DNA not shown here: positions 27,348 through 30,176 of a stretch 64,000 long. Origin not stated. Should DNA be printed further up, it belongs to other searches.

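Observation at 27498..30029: Soluble protein with two duplicated sensor-like modules fused to a CheW-like domain, without MCP, CheA or REC partners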

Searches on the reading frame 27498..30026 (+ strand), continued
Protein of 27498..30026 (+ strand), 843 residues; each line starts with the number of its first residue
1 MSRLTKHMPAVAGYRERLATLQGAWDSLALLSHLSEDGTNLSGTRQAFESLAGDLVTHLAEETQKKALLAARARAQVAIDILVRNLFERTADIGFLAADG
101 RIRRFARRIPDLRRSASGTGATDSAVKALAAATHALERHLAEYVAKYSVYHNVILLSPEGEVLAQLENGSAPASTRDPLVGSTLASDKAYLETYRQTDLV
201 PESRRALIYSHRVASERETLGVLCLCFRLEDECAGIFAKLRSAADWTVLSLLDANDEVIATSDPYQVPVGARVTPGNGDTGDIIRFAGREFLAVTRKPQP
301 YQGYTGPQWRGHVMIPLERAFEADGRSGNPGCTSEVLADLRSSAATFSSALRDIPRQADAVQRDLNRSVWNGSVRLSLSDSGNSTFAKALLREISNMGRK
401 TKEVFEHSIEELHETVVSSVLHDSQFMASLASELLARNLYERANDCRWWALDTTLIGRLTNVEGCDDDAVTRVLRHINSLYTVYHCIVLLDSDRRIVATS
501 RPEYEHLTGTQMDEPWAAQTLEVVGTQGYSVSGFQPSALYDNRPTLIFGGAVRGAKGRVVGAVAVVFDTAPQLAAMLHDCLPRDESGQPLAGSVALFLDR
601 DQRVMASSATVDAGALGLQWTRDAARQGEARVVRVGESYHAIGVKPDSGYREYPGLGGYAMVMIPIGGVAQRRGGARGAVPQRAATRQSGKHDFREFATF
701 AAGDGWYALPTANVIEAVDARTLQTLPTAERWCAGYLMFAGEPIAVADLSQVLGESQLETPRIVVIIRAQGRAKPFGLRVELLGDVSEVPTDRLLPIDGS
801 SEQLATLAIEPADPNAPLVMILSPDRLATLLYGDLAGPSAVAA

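Call 53: search_solved_structures(query=A2, max_evalue=1)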
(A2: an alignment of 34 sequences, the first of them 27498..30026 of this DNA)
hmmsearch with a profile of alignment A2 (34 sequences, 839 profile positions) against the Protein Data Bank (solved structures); distinct sequences matched with E-value up to 1: 16.
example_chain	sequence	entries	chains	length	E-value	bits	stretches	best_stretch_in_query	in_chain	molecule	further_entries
1k0s_A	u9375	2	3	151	5e-15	57.8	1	696-836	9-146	CHEMOTAXIS PROTEIN CHEW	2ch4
4jpb_W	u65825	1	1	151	7e-15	57.3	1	696-835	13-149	Chemotaxis protein CheW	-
3ja6_A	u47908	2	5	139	9.7e-15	56.9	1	698-835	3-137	Chemotaxis protein CheW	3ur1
2qdl_A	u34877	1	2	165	5.1e-14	54.5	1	696-832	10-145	Chemotaxis signal transduction protein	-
2ho9_A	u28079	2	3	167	4.3e-11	44.8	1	694-833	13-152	Chemotaxis protein cheW | CheW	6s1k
8c5v_E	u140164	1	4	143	7.8e-11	43.9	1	699-833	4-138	Chemotaxis protein CheW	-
9tqb_F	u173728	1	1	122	0.037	15.2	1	5-73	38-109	SNAPIN protein homolog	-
8w7p_A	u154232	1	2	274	0.061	14.5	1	202-254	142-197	Extracellular domain of a sensor histidine kinase NagS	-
5j5k_A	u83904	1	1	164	0.089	14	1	31-74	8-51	Uncharacterized protein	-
5j5l_A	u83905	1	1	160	0.097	13.9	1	31-74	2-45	Uncharacterized protein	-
2ch4_A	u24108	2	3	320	0.16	13.1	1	703-798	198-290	CHEMOTAXIS PROTEIN CHEA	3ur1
3ja6_C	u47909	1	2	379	0.16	13.1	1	703-798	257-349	Chemotaxis protein CheA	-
4jpb_A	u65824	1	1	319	0.17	13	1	703-798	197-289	Chemotaxis protein CheA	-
1b3q_A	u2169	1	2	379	0.23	12.6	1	704-798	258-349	PROTEIN (CHEMOTAXIS PROTEIN CHEA)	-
8c5v_A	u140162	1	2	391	0.5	11.5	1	701-799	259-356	Chemotaxis protein CheA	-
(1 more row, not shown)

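Call 57: search_protein_families(library=pfam, proteins=[L067:1432-3489:+, L067:3595-5121:+, L067:5273-6631:+, L067:6897-7400:+, L067:7453-9387:+, L033:3-1967:+, L033:2021-4087:+, L033:4101-6614:+, L033:9405-9767:+, L067:450-1256:+], max_evalue=0.00001)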
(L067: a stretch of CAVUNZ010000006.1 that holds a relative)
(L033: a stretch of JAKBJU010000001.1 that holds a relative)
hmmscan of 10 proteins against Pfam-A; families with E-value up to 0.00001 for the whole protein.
L067:1432-3489:+ (686 aa): 5 families
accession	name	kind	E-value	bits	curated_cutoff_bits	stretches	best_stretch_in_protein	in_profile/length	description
PF13624.11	SurA_N_3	-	1.3e-39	136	27.2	1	48-214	1-161/162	SurA-like N-terminal domain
PF13145.12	Rotamase_2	-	4.3e-39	134.5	27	2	298-417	1-120/121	PPIC-type PPIASE domain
PF13623.11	SurA_N_2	-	9.4e-24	84.4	28.5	1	49-191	1-145/145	SurA-like N-terminal domain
PF00639.27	Rotamase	-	1.4e-09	39.2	21.7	1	331-402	20-95/97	PPIC-type PPIASE domain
PF13616.12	Rotamase_3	-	8.3e-09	36.5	22.5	0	333-404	40-114/116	PPIC-type PPIASE domain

L067:3595-5121:+ (509 aa): 2 families
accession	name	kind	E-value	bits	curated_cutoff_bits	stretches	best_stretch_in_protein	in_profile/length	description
PF00425.24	Chorismate_bind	-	1.3e-90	303.9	27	1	235-487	3-257/257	chorismate binding enzyme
PF04715.19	Anth_synt_I_N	-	1.3e-32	113.4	23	1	29-174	1-140/140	Anthranilate synthase component I, N terminal region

L067:5273-6631:+ (453 aa): 2 families
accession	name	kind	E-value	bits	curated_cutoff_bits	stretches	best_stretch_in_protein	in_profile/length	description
PF00015.26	MCPsignal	-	6.3e-30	104.7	34.6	1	263-418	13-168/172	Methyl-accepting chemotaxis protein (MCP) signalling domain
PF11563.14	Protoglobin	-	1.7e-09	38.3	25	1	16-162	5-153/158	Protoglobin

L067:6897-7400:+ (168 aa): 1 family
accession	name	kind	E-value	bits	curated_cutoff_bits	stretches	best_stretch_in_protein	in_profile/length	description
PF01584.24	CheW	-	3.4e-32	111.4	23.5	1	30-165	1-136/138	CheW-like domain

L067:7453-9387:+ (645 aa): 5 families
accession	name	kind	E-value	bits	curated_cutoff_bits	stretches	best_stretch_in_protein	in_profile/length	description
PF00015.26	MCPsignal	-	2.1e-54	184.4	34.6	1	372-527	3-172/172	Methyl-accepting chemotaxis protein (MCP) signalling domain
PF08447.18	PAS_3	-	7.6e-31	106.7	25.6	2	161-246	2-88/89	PAS fold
PF08448.16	PAS_4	-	2.1e-25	89.5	23.1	2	27-132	6-109/110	PAS fold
PF13426.13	PAS_9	-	2e-24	86.3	27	2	35-130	10-103/103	PAS domain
PF00989.32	PAS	-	6.3e-16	58.8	22.6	1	150-239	13-102/113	PAS fold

L033:3-1967:+ (655 aa): 2 families
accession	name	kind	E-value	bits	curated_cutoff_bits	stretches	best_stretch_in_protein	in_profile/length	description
PF00563.25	EAL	-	5.4e-68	229.3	31.3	1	412-645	2-234/236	EAL domain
PF00990.26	GGDEF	-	6.1e-48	163.1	23.8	1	233-388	2-159/161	Diguanylate cyclase, GGDEF domain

L033:2021-4087:+ (689 aa): 5 families
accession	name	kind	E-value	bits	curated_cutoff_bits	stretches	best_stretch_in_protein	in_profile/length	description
PF00015.26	MCPsignal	-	4.6e-44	150.7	34.6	1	496-652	15-171/172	Methyl-accepting chemotaxis protein (MCP) signalling domain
PF08447.18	PAS_3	-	1.7e-15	57.5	25.6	1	31-112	2-86/89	PAS fold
PF13426.13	PAS_9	-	1.6e-10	41.6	27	1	24-110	7-93/103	PAS domain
PF00672.30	HAMP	-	1.1e-08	35.7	25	1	359-402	6-49/53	HAMP domain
PF00989.32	PAS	-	1.8e-08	34.8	22.6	1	24-112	17-107/113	PAS fold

L033:4101-6614:+ (838 aa): 5 families
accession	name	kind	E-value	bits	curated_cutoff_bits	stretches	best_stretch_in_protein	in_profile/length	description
PF00563.25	EAL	-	3.9e-73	246.1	31.3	1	588-823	2-236/236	EAL domain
PF00990.26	GGDEF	-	3e-51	173.8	23.8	1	411-568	1-161/161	Diguanylate cyclase, GGDEF domain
PF13426.13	PAS_9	-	3.2e-17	63.1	27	1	297-399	2-103/103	PAS domain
PF00989.32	PAS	-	1.3e-12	48.1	22.6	1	289-397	4-113/113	PAS fold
PF08447.18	PAS_3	-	3.3e-07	30.9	25.6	1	309-391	2-86/89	PAS fold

L033:9405-9767:+ (121 aa): 0 families

L067:450-1256:+ (269 aa): 0 families

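Call 58: search_protein_families(library=pfam, proteins=[L011:4224-5354:+, L011:5431-6240:+, L011:6247-7014:+, L011:7143-7526:+, L011:7568-8143:+, L011:9132-9854:+, L056:2961-5087:-, L056:5122-5631:-, L056:6601-7512:+, L056:8134-9417:+], max_evalue=0.00001)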
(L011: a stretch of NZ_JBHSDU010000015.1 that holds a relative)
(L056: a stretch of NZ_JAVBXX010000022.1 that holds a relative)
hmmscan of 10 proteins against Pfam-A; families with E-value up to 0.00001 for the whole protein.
L011:4224-5354:+ (377 aa): 2 families
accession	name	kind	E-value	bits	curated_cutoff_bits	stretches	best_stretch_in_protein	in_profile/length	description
PF13379.11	NMT1_2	-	7.3e-09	36.2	24.7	1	60-279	7-245/252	NMT1-like family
PF09084.16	NMT1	-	9.8e-06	26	20.5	0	84-272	19-211/216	NMT1/THI5 like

L011:5431-6240:+ (270 aa): 1 family
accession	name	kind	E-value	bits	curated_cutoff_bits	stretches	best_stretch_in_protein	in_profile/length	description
PF00528.27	BPD_transp_1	-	1.7e-15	57.7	26.4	1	94-257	1-176/184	Binding-protein-dependent transport system inner membrane component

L011:6247-7014:+ (256 aa): 2 families
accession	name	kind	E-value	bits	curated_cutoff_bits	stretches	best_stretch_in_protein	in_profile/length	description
PF00005.33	ABC_tran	-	3.7e-32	112.2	25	1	19-168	1-136/137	ABC transporter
PF13304.12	AAA_21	-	3e-06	28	27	0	138-201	235-300/304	AAA domain, putative AbiEii toxin, Type IV TA system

L011:7143-7526:+ (128 aa): 1 family
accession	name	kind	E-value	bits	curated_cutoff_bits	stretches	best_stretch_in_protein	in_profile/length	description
PF00072.30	Response_reg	-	1.2e-28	99.9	30.2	1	13-124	1-110/111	Response regulator receiver domain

L011:7568-8143:+ (192 aa): 0 families

L011:9132-9854:+ (241 aa): 1 family
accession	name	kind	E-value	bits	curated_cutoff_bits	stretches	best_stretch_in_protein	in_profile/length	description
PF00300.27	His_Phos_1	-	1.7e-22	80.5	21.7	1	13-224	1-192/194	Histidine phosphatase superfamily (branch 1)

L056:2961-5087:- (709 aa): 2 families
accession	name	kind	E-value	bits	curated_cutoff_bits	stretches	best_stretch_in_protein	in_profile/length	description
PF00015.26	MCPsignal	-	2.7e-39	135.2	34.6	1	491-674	2-171/172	Methyl-accepting chemotaxis protein (MCP) signalling domain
PF13675.11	PilJ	-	2.7e-23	82.6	26.6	1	76-175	6-106/114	Type IV pili methyl-accepting chemotaxis transducer N-term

L056:5122-5631:- (170 aa): 1 family
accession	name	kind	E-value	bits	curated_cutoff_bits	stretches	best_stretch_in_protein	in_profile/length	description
PF01584.24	CheW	-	1.1e-12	48.2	23.5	1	31-162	3-136/138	CheW-like domain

L056:6601-7512:+ (304 aa): 2 families
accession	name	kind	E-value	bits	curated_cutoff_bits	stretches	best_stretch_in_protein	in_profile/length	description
PF08543.17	Phos_pyr_kin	-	9.3e-76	254.9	27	1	27-268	1-242/246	Phosphomethylpyrimidine kinase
PF00294.29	PfkB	-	3.1e-06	27.2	25.8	1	135-251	173-283/302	pfkB family carbohydrate kinase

L056:8134-9417:+ (428 aa): 1 family
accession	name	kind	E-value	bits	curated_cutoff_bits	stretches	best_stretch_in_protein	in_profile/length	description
PF00202.27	Aminotran_3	-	5.4e-73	246.4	30.5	1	33-380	9-358/403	Aminotransferase class-III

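Call 64: search_protein_families(library=pfam, proteins=[P0186, P0192, P0202, P0227, P0240, P0264, P0267, P0214, P0156, P0217], max_evalue=0.001)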
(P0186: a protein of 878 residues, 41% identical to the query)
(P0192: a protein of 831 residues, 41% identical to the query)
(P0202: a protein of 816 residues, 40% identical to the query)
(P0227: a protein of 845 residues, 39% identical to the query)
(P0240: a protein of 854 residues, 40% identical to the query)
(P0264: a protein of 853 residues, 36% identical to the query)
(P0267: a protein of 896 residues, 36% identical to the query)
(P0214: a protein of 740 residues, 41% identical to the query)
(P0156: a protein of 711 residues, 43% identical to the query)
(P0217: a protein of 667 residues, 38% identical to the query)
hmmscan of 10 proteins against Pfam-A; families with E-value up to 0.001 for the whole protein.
P0186 (878 aa): 1 family
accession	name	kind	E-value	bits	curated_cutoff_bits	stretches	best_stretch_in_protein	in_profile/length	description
PF02743.24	dCache_1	-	5.8e-09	36.3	45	1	106-293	34-231/240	Cache domain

P0192 (831 aa): 2 families
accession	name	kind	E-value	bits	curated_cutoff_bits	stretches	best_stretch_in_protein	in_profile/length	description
PF01584.24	CheW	-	3.6e-07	30.3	23.5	1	696-803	4-115/138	CheW-like domain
PF02743.24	dCache_1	-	3.4e-06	27.2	45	1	73-251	7-183/240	Cache domain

P0202 (816 aa): 2 families
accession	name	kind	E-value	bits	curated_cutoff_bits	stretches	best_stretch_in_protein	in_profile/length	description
PF01584.24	CheW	-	1.6e-07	31.5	23.5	1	662-794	2-134/138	CheW-like domain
PF02743.24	dCache_1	-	5.4e-07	29.8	45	1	141-307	58-238/240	Cache domain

P0227 (845 aa): 2 families
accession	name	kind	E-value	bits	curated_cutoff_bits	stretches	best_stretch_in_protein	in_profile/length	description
PF02743.24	dCache_1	-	6.2e-09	36.2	45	0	387-593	15-192/240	Cache domain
PF01584.24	CheW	-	7.2e-06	26.1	23.5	1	677-814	4-126/138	CheW-like domain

P0240 (854 aa): 2 families
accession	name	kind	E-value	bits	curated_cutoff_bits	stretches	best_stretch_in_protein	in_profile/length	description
PF02743.24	dCache_1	-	1.2e-10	41.8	45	1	412-588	12-192/240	Cache domain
PF01584.24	CheW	-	2.2e-07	31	23.5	1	678-826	2-136/138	CheW-like domain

P0264 (853 aa): 2 families
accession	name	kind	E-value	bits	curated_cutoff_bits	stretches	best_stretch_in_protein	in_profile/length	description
PF01584.24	CheW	-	3e-09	37.1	23.5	1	715-847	3-136/138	CheW-like domain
PF02743.24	dCache_1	-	0.00089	19.3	45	0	463-524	36-88/240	Cache domain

P0267 (896 aa): 0 families

P0214 (740 aa): 1 family
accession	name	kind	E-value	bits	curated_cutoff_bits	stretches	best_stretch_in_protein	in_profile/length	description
PF02743.24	dCache_1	-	0.00013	22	45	0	175-293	64-184/240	Cache domain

P0156 (711 aa): 2 families
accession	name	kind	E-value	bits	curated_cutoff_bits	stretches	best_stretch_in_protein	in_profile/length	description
PF02743.24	dCache_1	-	1.4e-09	38.3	45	1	93-250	40-183/240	Cache domain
PF23846.1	Cache_WalK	-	2.8e-05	24.9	27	0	473-553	14-90/92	WalK sensor protein kinase Chache domain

P0217 (667 aa): 1 family
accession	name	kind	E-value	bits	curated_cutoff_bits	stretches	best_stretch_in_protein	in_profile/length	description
PF02743.24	dCache_1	-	3.2e-06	27.3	45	1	403-600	2-183/240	Cache domain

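Call 71: find_encoding_contigs(protein=P0059, flank=6000, max_places=1)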
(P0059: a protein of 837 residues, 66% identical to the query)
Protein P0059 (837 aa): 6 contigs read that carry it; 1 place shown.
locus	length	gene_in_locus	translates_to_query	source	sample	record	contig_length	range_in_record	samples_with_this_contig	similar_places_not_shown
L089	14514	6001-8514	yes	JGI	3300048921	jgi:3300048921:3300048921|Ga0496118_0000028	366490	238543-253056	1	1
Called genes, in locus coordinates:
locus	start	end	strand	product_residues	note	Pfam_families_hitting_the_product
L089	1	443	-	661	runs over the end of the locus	PF00289:Biotin_carb_N, PF02786:CPSase_L_D2, PF02222:ATP-grasp, PF07478:Dala_Dala_lig_C (weak), PF02785:Biotin_carb_C, PF25919:BSH_CusB (faint), PF21139:BT_MCC_alpha, PF00364:Biotin_lipoyl, +1 more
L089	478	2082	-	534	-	PF01039:Carboxyl_trans, PF03255:ACCA (faint)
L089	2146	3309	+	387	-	PF02771:Acyl-CoA_dh_N, PF02770:Acyl-CoA_dh_M, PF00441:Acyl-CoA_dh_1, PF08028:Acyl-CoA_dh_2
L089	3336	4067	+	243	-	PF00392:GntR, PF09339:HTH_IclR (faint), PF01047:MarR (faint), PF01978:TrmB (weak), PF07729:FCD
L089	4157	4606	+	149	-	-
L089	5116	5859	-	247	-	-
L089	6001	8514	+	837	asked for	PF02743:dCache_1 (faint), PF01584:CheW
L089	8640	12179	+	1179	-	PF00512:HisKA, PF02518:HATPase_c, PF13581:HATPase_c_2 (faint), PF00072:Response_reg, PF00512:HisKA, PF02518:HATPase_c, PF00072:Response_reg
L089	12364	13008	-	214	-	PF00072:Response_reg, PF08281:Sigma70_r4_2 (weak), PF00196:GerE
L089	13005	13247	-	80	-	PF00512:HisKA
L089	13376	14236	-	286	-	PF00106:adh_short, PF13561:adh_short_C2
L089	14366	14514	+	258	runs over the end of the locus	PF00970:FAD_binding_6, PF00175:NAD_binding_1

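Call 72: find_encoding_contigs(protein=P0104, flank=6000, max_places=1)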
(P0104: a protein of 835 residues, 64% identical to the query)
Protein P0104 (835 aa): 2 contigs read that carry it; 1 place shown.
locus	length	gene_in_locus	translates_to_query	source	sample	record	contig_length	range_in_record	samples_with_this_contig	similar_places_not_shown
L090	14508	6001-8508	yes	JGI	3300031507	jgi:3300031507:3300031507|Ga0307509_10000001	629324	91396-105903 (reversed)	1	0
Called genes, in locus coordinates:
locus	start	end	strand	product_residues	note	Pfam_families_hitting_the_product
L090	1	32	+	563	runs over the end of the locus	PF00920:ILVD_EDD_N, PF24877:ILV_EDD_C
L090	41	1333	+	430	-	PF01266:DAO, PF12831:FAD_oxidored, PF13450:NAD_binding_8 (weak)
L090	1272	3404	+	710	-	PF01011:PQQ, PF13360:PQQ_2, PF13570:Beta-prop_ACSF4 (weak), PF13360:PQQ_2, PF01011:PQQ, PF13360:PQQ_2 (weak), PF13442:Cytochrome_CBB3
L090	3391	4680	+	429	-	PF04412:AcnX, PF28403:AcnX_2nd, PF28406:AcnX_3rd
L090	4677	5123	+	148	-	PF01989:AcnX_swivel_put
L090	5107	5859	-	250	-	-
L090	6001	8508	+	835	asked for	PF02743:dCache_1 (faint), PF01584:CheW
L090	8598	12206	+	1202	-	PF00512:HisKA, PF02518:HATPase_c, PF00072:Response_reg, PF00512:HisKA, PF02518:HATPase_c, PF00072:Response_reg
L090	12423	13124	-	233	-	PF00072:Response_reg, PF08281:Sigma70_r4_2 (weak), PF00196:GerE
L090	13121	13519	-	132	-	PF00512:HisKA (weak)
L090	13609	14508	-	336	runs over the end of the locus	PF00106:adh_short, PF13561:adh_short_C2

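Call 73: find_encoding_contigs(protein=P0044, flank=6000, max_places=1)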
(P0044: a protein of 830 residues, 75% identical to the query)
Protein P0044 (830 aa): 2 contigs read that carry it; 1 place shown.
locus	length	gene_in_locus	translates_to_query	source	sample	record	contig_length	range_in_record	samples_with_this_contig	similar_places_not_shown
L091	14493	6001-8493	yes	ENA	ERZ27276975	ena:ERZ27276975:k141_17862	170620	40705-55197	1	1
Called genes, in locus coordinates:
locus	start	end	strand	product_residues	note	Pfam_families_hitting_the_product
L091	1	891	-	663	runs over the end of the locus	PF00289:Biotin_carb_N, PF02222:ATP-grasp (weak), PF02786:CPSase_L_D2, PF07478:Dala_Dala_lig_C (weak), PF02785:Biotin_carb_C, PF21139:BT_MCC_alpha (weak), PF25919:BSH_CusB (faint), PF00364:Biotin_lipoyl, +1 more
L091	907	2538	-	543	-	PF01039:Carboxyl_trans, PF03255:ACCA (faint)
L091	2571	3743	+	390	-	PF02771:Acyl-CoA_dh_N, PF02770:Acyl-CoA_dh_M, PF00441:Acyl-CoA_dh_1, PF08028:Acyl-CoA_dh_2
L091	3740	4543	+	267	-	PF00392:GntR, PF07729:FCD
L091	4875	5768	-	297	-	-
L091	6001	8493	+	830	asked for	PF02743:dCache_1 (faint), PF01584:CheW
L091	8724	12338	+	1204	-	PF00512:HisKA, PF02518:HATPase_c, PF13581:HATPase_c_2 (faint), PF13589:HATPase_c_3 (faint), PF00072:Response_reg, PF00512:HisKA, PF02518:HATPase_c, PF00072:Response_reg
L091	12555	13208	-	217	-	PF00072:Response_reg, PF08281:Sigma70_r4_2 (weak), PF00196:GerE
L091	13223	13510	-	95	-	PF00512:HisKA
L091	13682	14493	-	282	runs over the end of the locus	PF00106:adh_short, PF13561:adh_short_C2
